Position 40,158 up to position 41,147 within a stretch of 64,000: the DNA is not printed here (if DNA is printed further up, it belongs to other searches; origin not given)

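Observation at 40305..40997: The EndoV-like protein appears to have lost most catalytic metal ligands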

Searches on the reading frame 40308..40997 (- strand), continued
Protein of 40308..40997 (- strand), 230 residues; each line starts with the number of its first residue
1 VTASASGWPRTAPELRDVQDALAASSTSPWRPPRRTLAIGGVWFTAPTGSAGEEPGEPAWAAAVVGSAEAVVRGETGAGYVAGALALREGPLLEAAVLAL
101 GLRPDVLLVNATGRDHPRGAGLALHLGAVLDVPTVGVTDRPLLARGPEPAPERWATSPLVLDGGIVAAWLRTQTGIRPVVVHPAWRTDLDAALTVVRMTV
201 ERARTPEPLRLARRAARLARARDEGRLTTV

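Call 16: search_solved_structures(query=A1, max_evalue=0.001, show_alignments=5)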
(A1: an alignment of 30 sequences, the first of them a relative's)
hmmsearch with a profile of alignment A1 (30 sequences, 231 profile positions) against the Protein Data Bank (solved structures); distinct sequences matched with E-value up to 0.001: 19.
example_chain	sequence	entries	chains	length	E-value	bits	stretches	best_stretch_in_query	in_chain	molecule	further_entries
3goc_A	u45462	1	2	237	2.2e-38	135.4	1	4-223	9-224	Endonuclease V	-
2w36_A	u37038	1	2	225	5.6e-33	117.7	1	4-216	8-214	ENDONUCLEASE V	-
6ozf_A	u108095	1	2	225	9.2e-33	117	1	4-216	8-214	Endonuclease V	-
2w35_A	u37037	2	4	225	1.9e-32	115.9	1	4-216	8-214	Endonuclease V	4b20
3hd0_A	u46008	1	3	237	2.3e-32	115.6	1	4-216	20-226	Endonuclease V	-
4xpu_A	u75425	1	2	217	5.2e-32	114.5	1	37-220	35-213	Endonuclease V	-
6ozg_A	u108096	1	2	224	5.5e-32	114.4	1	4-216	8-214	Endonuclease V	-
3ga2_A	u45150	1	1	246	3.2e-23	85.8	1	64-223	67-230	Endonuclease V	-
4nsp_A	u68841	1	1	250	4.7e-22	81.9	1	13-222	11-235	Endonuclease V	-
6oze_A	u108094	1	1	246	9.5e-22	80.9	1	13-221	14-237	Endonuclease V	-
5aoy_A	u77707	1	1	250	3.9e-21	78.9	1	14-221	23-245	ENDONUCLEASE V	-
6ozk_A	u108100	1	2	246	1.2e-20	77.4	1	14-221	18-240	Endonuclease V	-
6ozp_A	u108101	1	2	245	1.2e-20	77.3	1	14-221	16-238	Endonuclease V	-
6ozs_A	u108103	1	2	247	1.2e-20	77.3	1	14-221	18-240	Endonuclease V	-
6ozj_A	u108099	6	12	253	1.2e-20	77.3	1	14-221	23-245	Endonuclease V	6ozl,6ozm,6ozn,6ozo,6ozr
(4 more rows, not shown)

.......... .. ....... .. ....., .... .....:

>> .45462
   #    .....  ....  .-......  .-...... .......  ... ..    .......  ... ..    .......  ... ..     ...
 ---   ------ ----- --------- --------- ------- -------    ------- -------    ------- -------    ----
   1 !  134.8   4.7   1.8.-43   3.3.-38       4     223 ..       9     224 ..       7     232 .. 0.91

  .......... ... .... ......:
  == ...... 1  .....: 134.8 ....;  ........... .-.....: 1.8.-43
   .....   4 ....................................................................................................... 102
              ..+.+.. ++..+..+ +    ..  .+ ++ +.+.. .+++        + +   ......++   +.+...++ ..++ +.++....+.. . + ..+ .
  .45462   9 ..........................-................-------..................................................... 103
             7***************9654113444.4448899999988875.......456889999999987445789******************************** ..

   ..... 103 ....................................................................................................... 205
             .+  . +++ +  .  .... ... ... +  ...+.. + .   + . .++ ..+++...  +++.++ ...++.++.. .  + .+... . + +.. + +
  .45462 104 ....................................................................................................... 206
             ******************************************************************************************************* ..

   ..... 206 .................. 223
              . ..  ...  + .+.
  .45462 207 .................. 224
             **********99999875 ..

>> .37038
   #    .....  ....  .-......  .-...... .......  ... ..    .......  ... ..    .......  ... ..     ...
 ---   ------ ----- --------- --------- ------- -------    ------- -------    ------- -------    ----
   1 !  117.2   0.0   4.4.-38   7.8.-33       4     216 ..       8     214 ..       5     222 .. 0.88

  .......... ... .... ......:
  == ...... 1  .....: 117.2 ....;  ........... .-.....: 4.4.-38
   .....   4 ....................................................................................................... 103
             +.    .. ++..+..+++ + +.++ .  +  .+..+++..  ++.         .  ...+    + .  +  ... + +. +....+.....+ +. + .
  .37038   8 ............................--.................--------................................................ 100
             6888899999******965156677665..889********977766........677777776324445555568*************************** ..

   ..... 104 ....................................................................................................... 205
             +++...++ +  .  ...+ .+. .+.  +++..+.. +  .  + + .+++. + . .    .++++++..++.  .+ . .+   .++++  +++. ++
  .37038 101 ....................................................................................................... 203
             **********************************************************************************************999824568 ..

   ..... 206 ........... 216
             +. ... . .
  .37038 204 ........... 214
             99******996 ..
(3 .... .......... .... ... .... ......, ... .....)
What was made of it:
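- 40869..40871 (-): Codon for W43, at the position of the beta-1 catalytic Asp (Tma D43). In the subfamily this position is F, W, Y or A, never Asp. Profile alignment in call 16.
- On Endonuclease V (PF04493 / Nfi, EC 3.1.21.7): A subfamily profile against PDB EndoV chains gives E=2e-38 to 1e-20 (call 16).
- Checked: A profile of 30 subfamily members aligned to PDB EndoV chains (call 16) gives these equivalences: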

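Call 19: predict_structure(alignment_id=A1)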
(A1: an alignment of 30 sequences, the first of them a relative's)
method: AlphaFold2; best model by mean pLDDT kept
length: 230 residues; sequences in the alignment: 30
mean_pLDDT: 90.8   pTM: 0.89
mean pLDDT of the five models: 90.8, 90.7, 90.6, 90.5, 90.3
residues with pLDDT >= 90: 166; 70-90: 47; 50-70: 13; < 50: 4
segments of 3 or more residues with pLDDT < 50: 1-4
pLDDT, mean of each block of 10 residues (from residue 1): 64 88 86 94 94 93 98 95 89 98 97 62 92 93 87 97 92 96 94 97 96 98 87
secondary structure, 60 per line:
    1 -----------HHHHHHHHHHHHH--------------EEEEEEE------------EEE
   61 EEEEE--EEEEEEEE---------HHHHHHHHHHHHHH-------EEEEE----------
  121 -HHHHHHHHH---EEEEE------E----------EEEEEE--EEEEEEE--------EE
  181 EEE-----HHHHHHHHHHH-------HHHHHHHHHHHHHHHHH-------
elements in order: H12-24 E39-45 E58-65 E68-75 H85-98 E106-110 H122-130 E134-138 E156-161 E164-170 E179-183 H189-199 H207-223
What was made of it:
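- On Endonuclease V (PF04493 / Nfi, EC 3.1.21.7): AF2 pLDDT 90.8 (call 19).
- The AF2 model is confident (call 19).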

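Call 23: fold_search(model_id=the predicted structure, library=pdb)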
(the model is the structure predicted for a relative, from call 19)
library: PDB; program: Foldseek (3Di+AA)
matches with E <= 10: 432; with E <= 0.001: 78
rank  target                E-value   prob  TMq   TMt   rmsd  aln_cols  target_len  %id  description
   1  3goc_A                2.5e-19  1.00  0.83  0.84   2.7       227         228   35  Crystal structure of the Endonuclease V (SAV1684) from Streptomyces avermitilis. Northeast Structural Genomics Consort (released 2009-03-31)
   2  3hd0_B                7.0e-18  1.00  0.79  0.84   2.7       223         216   27  Crystal structure of Tm1865, an Endonuclease V from Thermotoga Maritima (released 2009-07-14)
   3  2w36_A                2.2e-17  1.00  0.80  0.83   2.5       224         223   27  Structures of endonuclease V with DNA reveal initiation of deaminated adenine repair (released 2009-01-20)
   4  6ozg_B                2.3e-17  1.00  0.80  0.82   2.5       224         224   27  Crystal structure of Thermotoga maritima (Tm) Endonuclease V (E89Q) in complex with a 12mer DNA containing an inosine  (released 2019-09-04)
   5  2w35_A                2.5e-17  1.00  0.78  0.81   3.0       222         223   28  Structures of endonuclease V with DNA reveal initiation of deaminated adenine repair (released 2009-01-20)
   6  6ozf_B                3.6e-17  1.00  0.79  0.81   2.9       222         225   28  Crystal structure of Thermotoga maritima (Tm) Endonuclease V (D110N) in complex with a 12mer DNA containing an inosine (released 2019-09-04)
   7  6ozg_A                4.6e-17  1.00  0.79  0.82   2.5       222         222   27  Crystal structure of Thermotoga maritima (Tm) Endonuclease V (E89Q) in complex with a 12mer DNA containing an inosine  (released 2019-09-04)
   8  6ozf_A                4.6e-17  1.00  0.79  0.82   2.7       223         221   27  Crystal structure of Thermotoga maritima (Tm) Endonuclease V (D110N) in complex with a 12mer DNA containing an inosine (released 2019-09-04)
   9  3hd0_A                8.4e-17  1.00  0.79  0.83   2.5       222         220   28  Crystal structure of Tm1865, an Endonuclease V from Thermotoga Maritima (released 2009-07-14)
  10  4xpu_A                1.0e-16  1.00  0.74  0.81   2.7       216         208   30  The crystal structure of EndoV from E.coli (released 2015-08-19)
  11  3hd0_D                1.2e-16  1.00  0.78  0.80   3.0       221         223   27  Crystal structure of Tm1865, an Endonuclease V from Thermotoga Maritima (released 2009-07-14)
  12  4xpu_B                2.4e-15  1.00  0.75  0.81   2.8       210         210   30  The crystal structure of EndoV from E.coli (released 2015-08-19)
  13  3ga2                  7.2e-15  1.00  0.83  0.81   3.3       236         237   24  Crystal structure of the Endonuclease_V (BSU36170) from Bacillus subtilis, Northeast Structural Genomics Consortium Targ (released 2009-02-24)
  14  6ozj_B                1.2e-14  1.00  0.81  0.75   4.6       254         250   28  Crystal structure of Mus musculus (Mm) Endonuclease V in complex with a 23mer RNA oligo containing an inosine in the a (released 2019-09-04)
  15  6ozr_B                2.9e-14  1.00  0.79  0.74   3.2       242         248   28  Crystal structure of Mus musculus (Mm) Endonuclease V in complex with a 23mer RNA oligo containing an inosine after a  (released 2019-09-04)
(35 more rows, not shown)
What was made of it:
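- On Endonuclease V (PF04493 / Nfi, EC 3.1.21.7): Foldseek TM 0.74-0.84 over 216-227 columns to 3GOC, 2W35, 2W36, 3HD0 and 4XPU (call 23).
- Closest known: Catalytically inactive RNase H-like modules used as binding or sensor domains. Same: An RNase H-like fold related to EndoV/PIWI (Foldseek hits 9QCC and 3HVR at TM about 0.45; call 23).
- Checked: The full-length fold was confirmed with an AlphaFold2 model (pLDDT 90.8, pTM 0.89; call 19) and Foldseek (TM 0.74-0.84 to 3GOC, 2W35/2W36, 3HD0 and 4XPU; call 23).
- Single substitutions at these ligands are the engineered variants seen in PDB entries: D43A in the 2W36 chain sequence, and D110N (6OZF) and E89Q (6OZG) crystallised in complex with inosine-containing DNA (sequences and titles in calls 16, 23).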

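Call 24: find_encoding_contigs(protein=P0005, flank=8000, max_places=2)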
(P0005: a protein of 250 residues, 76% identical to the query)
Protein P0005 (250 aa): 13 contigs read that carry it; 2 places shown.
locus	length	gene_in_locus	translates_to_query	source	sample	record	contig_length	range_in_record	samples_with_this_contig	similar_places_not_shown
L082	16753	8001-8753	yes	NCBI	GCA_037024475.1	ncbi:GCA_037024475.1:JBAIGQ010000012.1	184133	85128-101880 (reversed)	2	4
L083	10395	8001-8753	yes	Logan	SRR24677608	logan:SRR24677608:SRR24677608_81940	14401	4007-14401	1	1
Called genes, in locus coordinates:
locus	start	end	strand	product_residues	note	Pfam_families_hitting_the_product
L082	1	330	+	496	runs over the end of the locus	PF07905:PucR, PF13556:HTH_30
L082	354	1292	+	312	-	PF21686:LigD_Prim-Pol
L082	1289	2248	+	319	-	PF02016:Peptidase_S66, PF17676:Peptidase_S66C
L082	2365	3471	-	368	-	PF00355:Rieske, PF00848:Ring_hydroxyl_A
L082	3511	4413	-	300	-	PF09995:MPAB_Lcp_cat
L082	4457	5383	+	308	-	PF00089:Trypsin (faint)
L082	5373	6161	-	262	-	-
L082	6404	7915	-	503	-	PF13439:Glyco_transf_4, PF13477:Glyco_trans_4_2 (faint), PF13579:Glyco_trans_4_4, PF20706:GT4-conflict (faint), PF13692:Glyco_trans_1_4, PF00534:Glycos_transf_1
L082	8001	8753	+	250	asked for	PF04493:Endonuclease_5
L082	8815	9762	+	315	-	-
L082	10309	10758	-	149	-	PF00903:Glyoxalase, PF18029:Glyoxalase_6 (weak)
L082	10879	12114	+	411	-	PF00595:PDZ (faint), PF00089:Trypsin, PF13365:Trypsin_2, PF13180:PDZ_2, PF17820:PDZ_6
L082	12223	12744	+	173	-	-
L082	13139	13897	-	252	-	PF00106:adh_short, PF08659:KR, PF13561:adh_short_C2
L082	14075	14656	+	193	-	-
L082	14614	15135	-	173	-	PF09823:DUF2357 (faint)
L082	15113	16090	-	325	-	PF07728:AAA_5 (weak)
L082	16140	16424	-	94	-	-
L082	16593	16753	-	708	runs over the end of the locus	PF13492:GAF_3 (faint), PF01590:GAF (weak), PF07730:HisKA_3, PF02518:HATPase_c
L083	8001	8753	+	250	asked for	PF04493:Endonuclease_5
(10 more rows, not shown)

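Call 25: find_encoding_contigs(protein=P0002, flank=8000, max_places=2)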
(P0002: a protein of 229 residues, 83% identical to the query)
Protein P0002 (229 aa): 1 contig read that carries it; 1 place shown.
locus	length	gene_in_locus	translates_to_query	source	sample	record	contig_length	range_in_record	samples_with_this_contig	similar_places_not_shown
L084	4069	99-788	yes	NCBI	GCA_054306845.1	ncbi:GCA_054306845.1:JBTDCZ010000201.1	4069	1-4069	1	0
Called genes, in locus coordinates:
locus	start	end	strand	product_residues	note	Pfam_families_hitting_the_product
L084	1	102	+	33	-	?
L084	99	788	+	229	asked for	PF04493:Endonuclease_5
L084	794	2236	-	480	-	PF01139:RtcB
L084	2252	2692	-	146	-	PF01951:Archease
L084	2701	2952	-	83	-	-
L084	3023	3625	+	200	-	PF01522:Polysacc_deac_1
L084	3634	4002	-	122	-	PF07784:DUF1622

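Call 26: find_encoding_contigs(protein=P0004, flank=8000, max_places=2)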
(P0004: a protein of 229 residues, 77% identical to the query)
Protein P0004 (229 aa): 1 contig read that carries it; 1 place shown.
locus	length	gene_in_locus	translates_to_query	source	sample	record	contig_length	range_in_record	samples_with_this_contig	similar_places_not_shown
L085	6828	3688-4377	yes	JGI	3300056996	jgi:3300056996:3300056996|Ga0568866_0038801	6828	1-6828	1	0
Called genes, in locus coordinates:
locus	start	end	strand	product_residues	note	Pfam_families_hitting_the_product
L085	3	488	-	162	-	?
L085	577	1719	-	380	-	PF02417:Chromate_transp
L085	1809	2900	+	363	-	PF04055:Radical_SAM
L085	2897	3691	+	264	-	PF01875:Memo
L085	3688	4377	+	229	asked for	PF04493:Endonuclease_5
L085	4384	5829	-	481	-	PF01139:RtcB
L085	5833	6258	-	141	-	PF01951:Archease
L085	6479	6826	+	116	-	?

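Call 34: search_protein_representatives(alignment_id=A1)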
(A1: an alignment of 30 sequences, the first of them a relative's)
Query: 30 sequences, 231 profile positions. Proteins with E-value up to 0.001 (for the whole library): 4727; up to 1e-10: 2961; up to 1e-30: 417. The best 150 are listed.
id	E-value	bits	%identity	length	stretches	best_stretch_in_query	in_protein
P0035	1.2e-97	342.4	-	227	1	3-226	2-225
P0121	5.1e-90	317.4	-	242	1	3-227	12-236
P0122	7.4e-89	313.6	-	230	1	3-227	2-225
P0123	7.8e-89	313.6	-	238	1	4-228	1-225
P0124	1.6e-88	312.6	-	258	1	3-225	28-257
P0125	1.1e-87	309.8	-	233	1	3-229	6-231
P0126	3.0e-87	308.4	-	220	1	4-227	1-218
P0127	2.3e-86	305.5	-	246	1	5-229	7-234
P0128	6.7e-86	304.0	-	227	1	3-226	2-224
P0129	1.4e-85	302.9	-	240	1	4-229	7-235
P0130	2.2e-81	289.2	-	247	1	3-229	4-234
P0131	1.1e-80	286.9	-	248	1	3-229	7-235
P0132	4.1e-80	285.0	-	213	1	15-225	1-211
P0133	9.3e-80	283.9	-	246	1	3-229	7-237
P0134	4.2e-79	281.7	-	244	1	4-228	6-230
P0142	8.7e-75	267.6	-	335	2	68-229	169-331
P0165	7.0e-64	231.9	-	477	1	3-225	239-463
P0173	4.6e-62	226.0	-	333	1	3-228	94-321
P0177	4.2e-61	222.8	-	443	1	4-228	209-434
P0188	2.3e-58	213.9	-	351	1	3-158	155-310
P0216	9.9e-49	182.3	-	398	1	71-217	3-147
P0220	5.1e-48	180.0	-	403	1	4-167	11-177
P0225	2.9e-47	177.6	-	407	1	3-226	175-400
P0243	5.3e-44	166.9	-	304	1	4-192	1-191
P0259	2.0e-41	158.5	-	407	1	4-147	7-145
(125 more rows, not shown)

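Call 37: search_protein_families(library=pfam, proteins=[P0165, P0177, P0225, P0173, P0142, P0216, P0220, P0259, P0188, P0243], max_evalue=0.001)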
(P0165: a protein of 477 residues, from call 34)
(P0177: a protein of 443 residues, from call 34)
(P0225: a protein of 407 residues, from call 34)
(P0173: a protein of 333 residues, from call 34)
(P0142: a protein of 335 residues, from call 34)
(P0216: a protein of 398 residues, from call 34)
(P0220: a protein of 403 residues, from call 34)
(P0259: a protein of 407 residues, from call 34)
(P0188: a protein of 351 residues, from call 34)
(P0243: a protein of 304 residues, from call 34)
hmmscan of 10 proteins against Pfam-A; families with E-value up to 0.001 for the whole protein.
P0165 (477 aa): 4 families
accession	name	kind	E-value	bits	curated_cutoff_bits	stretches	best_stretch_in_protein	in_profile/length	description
PF04493.20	Endonuclease_5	-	1.2e-28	100.6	23.4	1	288-453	29-196/198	Endonuclease V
PF12802.13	MarR_2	-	4.8e-13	49.5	27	1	82-143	2-61/61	MarR family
PF01047.28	MarR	-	5.5e-11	42.6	24.6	1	85-143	3-58/59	MarR family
PF01726.22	LexA_DNA_bind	-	0.00023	21.3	23.7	1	106-136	29-60/65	LexA DNA binding domain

P0177 (443 aa): 4 families
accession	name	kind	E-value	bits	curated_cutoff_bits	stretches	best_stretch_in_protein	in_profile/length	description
PF04493.20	Endonuclease_5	-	3.7e-29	102.2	23.4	1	242-421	18-196/198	Endonuclease V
PF12802.13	MarR_2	-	2.1e-11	44.2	27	1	56-117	2-61/61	MarR family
PF01047.28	MarR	-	4.1e-08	33.4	24.6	1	67-117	8-58/59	MarR family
PF13412.12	HTH_24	-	0.00035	20.5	21.9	0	76-106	17-47/48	Winged helix-turn-helix DNA-binding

P0225 (407 aa): 7 families
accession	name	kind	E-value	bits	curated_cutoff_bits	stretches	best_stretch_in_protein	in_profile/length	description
PF04493.20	Endonuclease_5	-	8e-26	91.4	23.4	1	209-389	17-196/198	Endonuclease V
PF12802.13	MarR_2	-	1.5e-09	38.3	27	1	31-92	2-61/61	MarR family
PF01047.28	MarR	-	7.4e-09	35.8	24.6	1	51-92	17-58/59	MarR family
PF22381.2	Staph_reg_Sar_Rot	-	2.6e-05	24.7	27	1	25-103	5-80/85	Transcriptional regulator SarA/Rot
PF13463.12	HTH_27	-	0.00015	22.4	22.2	1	56-101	23-68/68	Winged helix DNA-binding domain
PF13601.12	HTH_34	-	0.00029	21.4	27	1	42-106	7-70/80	Winged helix DNA-binding domain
PF13412.12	HTH_24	-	0.00058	19.8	21.9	0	55-82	21-48/48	Winged helix-turn-helix DNA-binding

P0173 (333 aa): 1 family
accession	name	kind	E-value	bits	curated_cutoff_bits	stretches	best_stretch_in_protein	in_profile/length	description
PF04493.20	Endonuclease_5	-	3.6e-32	112.1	23.4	1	117-308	10-196/198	Endonuclease V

P0142 (335 aa): 1 family
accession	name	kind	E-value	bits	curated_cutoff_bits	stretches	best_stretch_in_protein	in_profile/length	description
PF04493.20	Endonuclease_5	-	2.6e-32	112.5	23.4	1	167-317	47-196/198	Endonuclease V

P0216 (398 aa): 2 families
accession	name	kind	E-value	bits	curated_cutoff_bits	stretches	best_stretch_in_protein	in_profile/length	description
PF04493.20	Endonuclease_5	-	3e-28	99.3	23.4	1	2-129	51-178/198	Endonuclease V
PF01161.25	PBP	-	1.6e-08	35.4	24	1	316-373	2-63/135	Phosphatidylethanolamine-binding protein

P0220 (403 aa): 2 families
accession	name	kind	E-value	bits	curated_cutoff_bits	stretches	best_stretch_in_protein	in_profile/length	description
PF04493.20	Endonuclease_5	-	3.8e-22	79.4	23.4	1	77-165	48-134/198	Endonuclease V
PF01351.25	RNase_HII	-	5.8e-21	75.7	25.8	1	155-283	30-171/199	Ribonuclease HII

P0259 (407 aa): 1 family
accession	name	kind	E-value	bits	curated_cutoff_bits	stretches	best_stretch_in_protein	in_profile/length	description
PF04493.20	Endonuclease_5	-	4.5e-20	72.6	23.4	1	70-148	53-131/198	Endonuclease V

P0188 (351 aa): 1 family
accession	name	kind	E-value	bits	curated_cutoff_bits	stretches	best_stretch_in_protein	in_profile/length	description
PF04493.20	Endonuclease_5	-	4.4e-20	72.6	23.4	1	209-300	36-129/198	Endonuclease V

P0243 (304 aa): 1 family
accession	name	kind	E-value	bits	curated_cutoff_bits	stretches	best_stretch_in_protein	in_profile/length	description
PF04493.20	Endonuclease_5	-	2.1e-14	54.1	23.4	1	103-190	86-172/198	Endonuclease V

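Call 54: find_encoding_contigs(protein=P0177, flank=6000, max_places=3)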
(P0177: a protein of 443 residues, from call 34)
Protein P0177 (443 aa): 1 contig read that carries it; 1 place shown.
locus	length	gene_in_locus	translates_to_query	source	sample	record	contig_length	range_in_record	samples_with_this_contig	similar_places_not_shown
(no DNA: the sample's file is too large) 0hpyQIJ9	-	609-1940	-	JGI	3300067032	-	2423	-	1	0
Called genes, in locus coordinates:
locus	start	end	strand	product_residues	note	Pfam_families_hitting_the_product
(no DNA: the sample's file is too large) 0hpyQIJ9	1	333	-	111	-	?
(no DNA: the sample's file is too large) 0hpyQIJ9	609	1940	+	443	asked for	PF12802:MarR_2, PF01047:MarR, PF04493:Endonuclease_5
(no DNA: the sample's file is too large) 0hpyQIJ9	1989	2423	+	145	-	?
